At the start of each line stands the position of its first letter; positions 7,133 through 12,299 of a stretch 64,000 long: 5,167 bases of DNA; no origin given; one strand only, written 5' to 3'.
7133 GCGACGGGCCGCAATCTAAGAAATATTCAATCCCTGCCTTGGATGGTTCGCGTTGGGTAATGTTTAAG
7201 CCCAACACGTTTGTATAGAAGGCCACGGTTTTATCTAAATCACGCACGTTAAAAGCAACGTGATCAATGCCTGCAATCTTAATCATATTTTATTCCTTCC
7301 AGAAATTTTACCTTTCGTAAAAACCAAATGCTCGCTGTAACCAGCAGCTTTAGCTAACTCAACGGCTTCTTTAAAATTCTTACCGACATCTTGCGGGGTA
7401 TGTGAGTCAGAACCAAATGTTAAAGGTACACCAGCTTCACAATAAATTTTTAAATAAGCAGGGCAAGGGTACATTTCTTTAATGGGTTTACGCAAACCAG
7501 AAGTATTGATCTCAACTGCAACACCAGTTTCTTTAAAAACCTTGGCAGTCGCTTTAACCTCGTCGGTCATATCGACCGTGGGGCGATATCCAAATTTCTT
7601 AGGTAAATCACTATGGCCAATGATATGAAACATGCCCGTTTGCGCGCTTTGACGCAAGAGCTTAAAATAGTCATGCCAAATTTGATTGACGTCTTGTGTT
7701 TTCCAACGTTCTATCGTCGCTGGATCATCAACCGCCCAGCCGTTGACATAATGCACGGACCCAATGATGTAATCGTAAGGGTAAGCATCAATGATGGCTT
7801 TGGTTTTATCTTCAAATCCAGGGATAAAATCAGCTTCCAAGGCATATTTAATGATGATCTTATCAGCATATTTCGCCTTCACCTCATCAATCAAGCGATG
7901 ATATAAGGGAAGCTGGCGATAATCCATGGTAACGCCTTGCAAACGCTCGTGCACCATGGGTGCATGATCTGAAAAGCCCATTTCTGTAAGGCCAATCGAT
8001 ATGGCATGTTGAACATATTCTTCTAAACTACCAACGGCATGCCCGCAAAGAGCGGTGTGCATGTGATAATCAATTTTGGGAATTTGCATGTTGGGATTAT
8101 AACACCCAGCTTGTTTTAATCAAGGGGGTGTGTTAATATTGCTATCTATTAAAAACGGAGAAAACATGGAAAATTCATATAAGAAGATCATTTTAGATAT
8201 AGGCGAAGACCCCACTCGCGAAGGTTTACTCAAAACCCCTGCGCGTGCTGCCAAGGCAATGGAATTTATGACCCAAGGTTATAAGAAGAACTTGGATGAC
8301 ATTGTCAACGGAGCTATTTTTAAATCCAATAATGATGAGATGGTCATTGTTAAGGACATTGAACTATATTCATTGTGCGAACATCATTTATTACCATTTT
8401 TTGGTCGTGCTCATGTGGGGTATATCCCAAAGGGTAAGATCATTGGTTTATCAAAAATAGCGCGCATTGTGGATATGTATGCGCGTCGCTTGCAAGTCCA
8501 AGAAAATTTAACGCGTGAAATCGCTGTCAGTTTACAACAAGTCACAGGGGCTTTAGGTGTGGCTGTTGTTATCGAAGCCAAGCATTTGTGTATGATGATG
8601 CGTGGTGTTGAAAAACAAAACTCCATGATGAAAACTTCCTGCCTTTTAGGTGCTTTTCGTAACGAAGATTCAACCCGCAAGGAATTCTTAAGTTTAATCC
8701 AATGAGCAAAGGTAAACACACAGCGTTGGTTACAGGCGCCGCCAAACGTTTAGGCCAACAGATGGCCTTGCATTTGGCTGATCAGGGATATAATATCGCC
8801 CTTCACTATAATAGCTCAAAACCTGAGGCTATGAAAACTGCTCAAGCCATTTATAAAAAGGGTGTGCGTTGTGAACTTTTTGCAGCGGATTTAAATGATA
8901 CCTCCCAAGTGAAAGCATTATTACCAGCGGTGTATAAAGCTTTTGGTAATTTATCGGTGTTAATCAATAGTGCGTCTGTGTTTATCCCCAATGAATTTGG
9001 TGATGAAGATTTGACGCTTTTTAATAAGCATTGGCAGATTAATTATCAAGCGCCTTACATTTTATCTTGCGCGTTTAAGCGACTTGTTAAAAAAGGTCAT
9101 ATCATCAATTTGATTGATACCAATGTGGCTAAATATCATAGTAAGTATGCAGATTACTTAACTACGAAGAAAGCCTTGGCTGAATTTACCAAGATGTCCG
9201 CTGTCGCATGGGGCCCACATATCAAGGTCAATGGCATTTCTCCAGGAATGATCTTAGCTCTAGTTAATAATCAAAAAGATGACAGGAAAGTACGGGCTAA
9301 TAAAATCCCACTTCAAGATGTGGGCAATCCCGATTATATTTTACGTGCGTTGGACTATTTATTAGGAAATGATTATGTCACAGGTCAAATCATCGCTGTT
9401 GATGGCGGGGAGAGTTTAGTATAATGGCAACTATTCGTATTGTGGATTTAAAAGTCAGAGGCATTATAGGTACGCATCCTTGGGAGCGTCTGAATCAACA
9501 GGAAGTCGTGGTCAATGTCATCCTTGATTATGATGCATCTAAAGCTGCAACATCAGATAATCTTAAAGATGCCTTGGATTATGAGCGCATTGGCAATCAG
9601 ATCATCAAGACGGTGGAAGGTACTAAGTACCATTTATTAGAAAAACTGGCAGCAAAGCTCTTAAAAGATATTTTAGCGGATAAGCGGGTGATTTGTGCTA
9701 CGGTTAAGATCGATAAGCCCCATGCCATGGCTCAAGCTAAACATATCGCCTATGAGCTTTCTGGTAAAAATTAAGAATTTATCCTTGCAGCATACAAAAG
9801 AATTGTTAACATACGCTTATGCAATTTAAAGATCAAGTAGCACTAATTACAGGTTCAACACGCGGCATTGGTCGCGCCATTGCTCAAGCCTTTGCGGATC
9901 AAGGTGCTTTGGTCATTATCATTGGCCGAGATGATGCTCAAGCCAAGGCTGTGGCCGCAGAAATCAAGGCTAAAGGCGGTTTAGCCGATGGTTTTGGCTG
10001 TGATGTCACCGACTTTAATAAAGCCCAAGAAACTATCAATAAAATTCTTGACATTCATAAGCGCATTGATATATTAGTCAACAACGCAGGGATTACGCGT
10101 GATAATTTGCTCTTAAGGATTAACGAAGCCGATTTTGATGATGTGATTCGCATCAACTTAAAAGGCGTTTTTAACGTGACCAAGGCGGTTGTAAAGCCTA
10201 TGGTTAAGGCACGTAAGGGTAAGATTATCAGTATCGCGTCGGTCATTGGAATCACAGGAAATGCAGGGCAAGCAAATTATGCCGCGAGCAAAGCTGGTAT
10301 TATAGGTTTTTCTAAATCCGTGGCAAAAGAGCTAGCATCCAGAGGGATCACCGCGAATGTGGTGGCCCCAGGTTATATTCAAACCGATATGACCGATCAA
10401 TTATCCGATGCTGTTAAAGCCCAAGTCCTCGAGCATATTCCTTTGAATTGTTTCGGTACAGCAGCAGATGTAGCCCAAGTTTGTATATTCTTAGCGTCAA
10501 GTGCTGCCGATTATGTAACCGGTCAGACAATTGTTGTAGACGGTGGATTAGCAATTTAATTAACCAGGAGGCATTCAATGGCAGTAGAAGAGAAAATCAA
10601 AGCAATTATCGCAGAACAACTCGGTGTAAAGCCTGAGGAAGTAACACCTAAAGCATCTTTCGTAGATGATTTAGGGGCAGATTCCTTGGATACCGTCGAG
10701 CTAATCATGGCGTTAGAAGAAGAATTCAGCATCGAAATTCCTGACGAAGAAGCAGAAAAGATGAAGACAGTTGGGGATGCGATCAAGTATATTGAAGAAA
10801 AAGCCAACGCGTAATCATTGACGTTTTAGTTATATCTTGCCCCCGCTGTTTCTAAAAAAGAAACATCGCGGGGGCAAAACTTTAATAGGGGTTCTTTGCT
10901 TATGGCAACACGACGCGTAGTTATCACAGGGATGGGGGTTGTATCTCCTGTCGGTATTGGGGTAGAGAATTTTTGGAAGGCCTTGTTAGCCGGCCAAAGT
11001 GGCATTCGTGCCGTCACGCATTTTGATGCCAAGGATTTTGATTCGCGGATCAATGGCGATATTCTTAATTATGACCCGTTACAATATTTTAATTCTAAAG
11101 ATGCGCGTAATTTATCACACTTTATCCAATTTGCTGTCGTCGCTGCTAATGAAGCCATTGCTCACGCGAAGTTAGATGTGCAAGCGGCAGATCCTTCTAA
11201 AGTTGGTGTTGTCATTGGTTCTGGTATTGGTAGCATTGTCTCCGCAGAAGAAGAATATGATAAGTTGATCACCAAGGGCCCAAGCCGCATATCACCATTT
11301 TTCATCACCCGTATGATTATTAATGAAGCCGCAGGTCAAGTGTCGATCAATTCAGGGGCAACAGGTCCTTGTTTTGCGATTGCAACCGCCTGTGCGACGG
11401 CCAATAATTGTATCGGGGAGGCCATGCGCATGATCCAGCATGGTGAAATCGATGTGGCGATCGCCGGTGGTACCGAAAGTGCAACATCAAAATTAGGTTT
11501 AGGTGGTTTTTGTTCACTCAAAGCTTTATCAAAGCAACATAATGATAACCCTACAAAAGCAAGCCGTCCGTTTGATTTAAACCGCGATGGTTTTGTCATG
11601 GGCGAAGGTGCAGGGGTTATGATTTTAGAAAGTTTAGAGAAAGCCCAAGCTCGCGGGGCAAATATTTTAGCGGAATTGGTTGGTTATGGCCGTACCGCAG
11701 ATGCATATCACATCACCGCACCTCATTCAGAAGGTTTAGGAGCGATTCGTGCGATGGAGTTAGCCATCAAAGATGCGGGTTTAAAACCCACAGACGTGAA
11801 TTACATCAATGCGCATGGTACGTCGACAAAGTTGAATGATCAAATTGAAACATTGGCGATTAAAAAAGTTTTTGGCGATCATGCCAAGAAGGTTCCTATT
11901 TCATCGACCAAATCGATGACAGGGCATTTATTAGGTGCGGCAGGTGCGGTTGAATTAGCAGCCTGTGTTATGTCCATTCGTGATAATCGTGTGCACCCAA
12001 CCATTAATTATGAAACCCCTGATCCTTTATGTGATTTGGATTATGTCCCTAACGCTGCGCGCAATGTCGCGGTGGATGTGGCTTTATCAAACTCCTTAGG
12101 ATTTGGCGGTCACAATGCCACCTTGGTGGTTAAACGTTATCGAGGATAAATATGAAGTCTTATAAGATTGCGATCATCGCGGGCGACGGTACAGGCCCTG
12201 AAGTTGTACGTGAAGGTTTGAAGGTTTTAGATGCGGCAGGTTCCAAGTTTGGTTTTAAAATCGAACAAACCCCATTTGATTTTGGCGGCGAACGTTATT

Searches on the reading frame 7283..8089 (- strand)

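Call 29: search_protein_families(library=pfam, proteins=[window:7283-8089:-], max_evalue=0.00001)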
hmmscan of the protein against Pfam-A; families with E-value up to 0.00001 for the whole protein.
window:7283-8089:- (268 aa): 1 family
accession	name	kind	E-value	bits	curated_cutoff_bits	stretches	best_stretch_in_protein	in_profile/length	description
PF02811.25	PHP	-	5.9e-25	88.9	26.4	1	7-197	1-164/164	PHP domain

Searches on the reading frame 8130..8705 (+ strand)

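Call 29: search_protein_families(library=pfam, proteins=[window:8130-8705:+], max_evalue=0.00001)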
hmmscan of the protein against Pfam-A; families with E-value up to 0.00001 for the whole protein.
window:8130-8705:+ (191 aa): 1 family
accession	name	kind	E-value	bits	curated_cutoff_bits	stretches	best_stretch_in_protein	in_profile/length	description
PF01227.27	GTP_cyclohydroI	-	4e-75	251.6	27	1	13-190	1-178/179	GTP cyclohydrolase I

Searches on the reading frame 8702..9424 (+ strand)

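Call 29: search_protein_families(library=pfam, proteins=[window:8702-9424:+], max_evalue=0.00001)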
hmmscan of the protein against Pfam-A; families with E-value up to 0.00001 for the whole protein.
window:8702-9424:+ (240 aa): 3 families
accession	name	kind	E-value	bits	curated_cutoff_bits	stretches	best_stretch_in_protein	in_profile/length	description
PF13561.12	adh_short_C2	-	4e-33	115.4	27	1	12-236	1-234/236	Enoyl-(Acyl carrier protein) reductase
PF00106.31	adh_short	-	4.5e-29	101.8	26.6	1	7-192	2-190/195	short chain dehydrogenase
PF08659.16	KR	-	3e-09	37.5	22.6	1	7-105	2-103/180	KR domain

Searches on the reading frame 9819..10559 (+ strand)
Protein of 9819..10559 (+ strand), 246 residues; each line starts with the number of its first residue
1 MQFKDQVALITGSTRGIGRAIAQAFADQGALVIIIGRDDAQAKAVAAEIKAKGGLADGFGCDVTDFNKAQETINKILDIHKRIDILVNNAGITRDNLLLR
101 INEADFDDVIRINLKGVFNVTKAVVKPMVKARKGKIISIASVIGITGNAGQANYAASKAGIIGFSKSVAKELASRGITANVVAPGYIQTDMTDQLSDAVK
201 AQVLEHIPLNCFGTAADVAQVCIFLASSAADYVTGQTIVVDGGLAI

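Call 29: search_protein_families(library=pfam, proteins=[window:9819-10559:+], max_evalue=0.00001)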
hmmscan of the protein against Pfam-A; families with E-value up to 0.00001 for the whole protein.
window:9819-10559:+ (246 aa): 4 families
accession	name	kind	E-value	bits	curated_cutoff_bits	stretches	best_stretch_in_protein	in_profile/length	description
PF13561.12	adh_short_C2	-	1.1e-63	215.5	27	1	14-244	5-235/236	Enoyl-(Acyl carrier protein) reductase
PF00106.31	adh_short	-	2.7e-62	210.1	26.6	1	6-197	1-192/195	short chain dehydrogenase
PF08659.16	KR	-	3.9e-21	76.2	22.6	1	8-186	3-177/180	KR domain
PF01370.27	Epimerase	-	2.5e-06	27.5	20.9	1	8-141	1-115/240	NAD dependent epimerase/dehydratase family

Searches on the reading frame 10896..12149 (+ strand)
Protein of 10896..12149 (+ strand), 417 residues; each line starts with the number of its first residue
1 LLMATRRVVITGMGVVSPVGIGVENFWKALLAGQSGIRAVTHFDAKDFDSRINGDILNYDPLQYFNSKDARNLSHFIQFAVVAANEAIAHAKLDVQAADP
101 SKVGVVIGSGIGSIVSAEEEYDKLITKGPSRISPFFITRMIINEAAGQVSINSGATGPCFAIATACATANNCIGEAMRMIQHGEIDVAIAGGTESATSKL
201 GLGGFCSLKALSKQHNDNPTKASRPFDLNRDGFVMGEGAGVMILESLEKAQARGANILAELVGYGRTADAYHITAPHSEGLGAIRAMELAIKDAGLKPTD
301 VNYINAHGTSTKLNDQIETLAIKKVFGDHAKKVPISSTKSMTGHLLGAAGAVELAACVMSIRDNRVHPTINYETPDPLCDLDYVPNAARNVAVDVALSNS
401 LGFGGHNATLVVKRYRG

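Call 29: search_protein_families(library=pfam, proteins=[window:10896-12149:+], max_evalue=0.00001)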
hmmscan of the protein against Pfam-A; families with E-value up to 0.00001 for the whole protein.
window:10896-12149:+ (417 aa): 2 families
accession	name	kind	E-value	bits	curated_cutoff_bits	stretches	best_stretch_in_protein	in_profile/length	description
PF00109.32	ketoacyl-synt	-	7.4e-57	193.3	20.8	1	6-250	2-252/252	Beta-ketoacyl synthase, N-terminal domain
PF02801.28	Ketoacyl-synt_C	-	7.2e-40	136.1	20.8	1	258-373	1-119/119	Beta-ketoacyl synthase, C-terminal domain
